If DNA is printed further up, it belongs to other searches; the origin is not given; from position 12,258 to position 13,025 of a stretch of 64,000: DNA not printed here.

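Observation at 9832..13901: CarH-type B12 photoreceptor divergent from a 5-gene operon with no carotenoid genes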

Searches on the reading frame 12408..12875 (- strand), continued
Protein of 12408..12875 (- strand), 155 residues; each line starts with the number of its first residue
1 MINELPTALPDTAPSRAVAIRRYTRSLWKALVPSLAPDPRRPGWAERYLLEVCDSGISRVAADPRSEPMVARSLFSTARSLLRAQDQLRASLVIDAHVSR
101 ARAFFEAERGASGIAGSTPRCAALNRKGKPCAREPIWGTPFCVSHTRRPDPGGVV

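Call 65: find_encoding_contigs(protein=P0133, flank=8000, max_places=1)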
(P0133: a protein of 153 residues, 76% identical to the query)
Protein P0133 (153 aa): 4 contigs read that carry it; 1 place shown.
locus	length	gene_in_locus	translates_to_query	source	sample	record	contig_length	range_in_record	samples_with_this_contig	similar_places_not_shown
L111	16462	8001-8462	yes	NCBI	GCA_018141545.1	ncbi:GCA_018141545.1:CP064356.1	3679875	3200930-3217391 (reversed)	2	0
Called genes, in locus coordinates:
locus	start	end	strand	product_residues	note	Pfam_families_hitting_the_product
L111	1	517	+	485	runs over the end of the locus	PF00392:GntR, PF00155:Aminotran_1_2, PF12897:Asp_aminotransf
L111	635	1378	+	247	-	PF03591:AzlC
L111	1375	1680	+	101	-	PF05437:AzlD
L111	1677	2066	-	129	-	PF00583:Acetyltransf_1, PF13673:Acetyltransf_10, PF13508:Acetyltransf_7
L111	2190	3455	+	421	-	PF13433:Peripla_BP_5, PF13458:Peripla_BP_6, PF01094:ANF_receptor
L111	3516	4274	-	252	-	PF00005:ABC_tran, PF02463:SMC_N (faint), PF13304:AAA_21 (faint)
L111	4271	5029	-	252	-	PF00005:ABC_tran, PF13304:AAA_21 (faint), PF12399:BCA_ABC_TP_C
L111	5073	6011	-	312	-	PF02653:BPD_transp_2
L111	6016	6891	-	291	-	PF02653:BPD_transp_2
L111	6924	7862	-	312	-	PF00376:MerR, PF13411:MerR_1, PF02607:B12-binding_2, PF02310:B12-binding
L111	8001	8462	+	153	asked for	-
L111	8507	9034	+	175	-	PF00881:Nitroreductase, PF14512:TM1586_NiRdase (faint), PF00881:Nitroreductase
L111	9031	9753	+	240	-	PF18306:LDcluster4, PF03641:Lysine_decarbox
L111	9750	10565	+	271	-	-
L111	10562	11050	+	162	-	-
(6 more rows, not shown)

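Call 66: find_encoding_contigs(protein=P0123, flank=8000, max_places=1)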
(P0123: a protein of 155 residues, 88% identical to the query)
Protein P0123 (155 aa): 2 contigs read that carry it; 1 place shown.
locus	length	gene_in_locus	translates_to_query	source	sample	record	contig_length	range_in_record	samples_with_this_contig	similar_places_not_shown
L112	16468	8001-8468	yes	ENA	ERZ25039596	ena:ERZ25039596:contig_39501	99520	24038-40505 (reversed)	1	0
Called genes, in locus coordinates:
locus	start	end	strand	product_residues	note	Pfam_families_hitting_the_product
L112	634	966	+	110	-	PF02518:HATPase_c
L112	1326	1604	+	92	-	PF00196:GerE, PF04545:Sigma70_r4 (weak), PF08281:Sigma70_r4_2 (weak), PF13384:HTH_23 (weak)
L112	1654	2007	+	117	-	-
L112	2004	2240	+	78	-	-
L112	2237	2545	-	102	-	-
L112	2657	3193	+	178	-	PF00881:Nitroreductase, PF14512:TM1586_NiRdase (faint), PF00881:Nitroreductase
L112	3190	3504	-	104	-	PF00877:NLPC_P60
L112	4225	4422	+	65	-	-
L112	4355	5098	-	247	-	-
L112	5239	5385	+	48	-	-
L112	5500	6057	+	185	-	PF00890:FAD_binding_2 (faint), PF07992:Pyr_redox_2, PF12831:FAD_oxidored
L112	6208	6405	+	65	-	-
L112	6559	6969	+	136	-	PF02852:Pyr_redox_dim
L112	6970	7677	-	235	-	PF02607:B12-binding_2 (weak)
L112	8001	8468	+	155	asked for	-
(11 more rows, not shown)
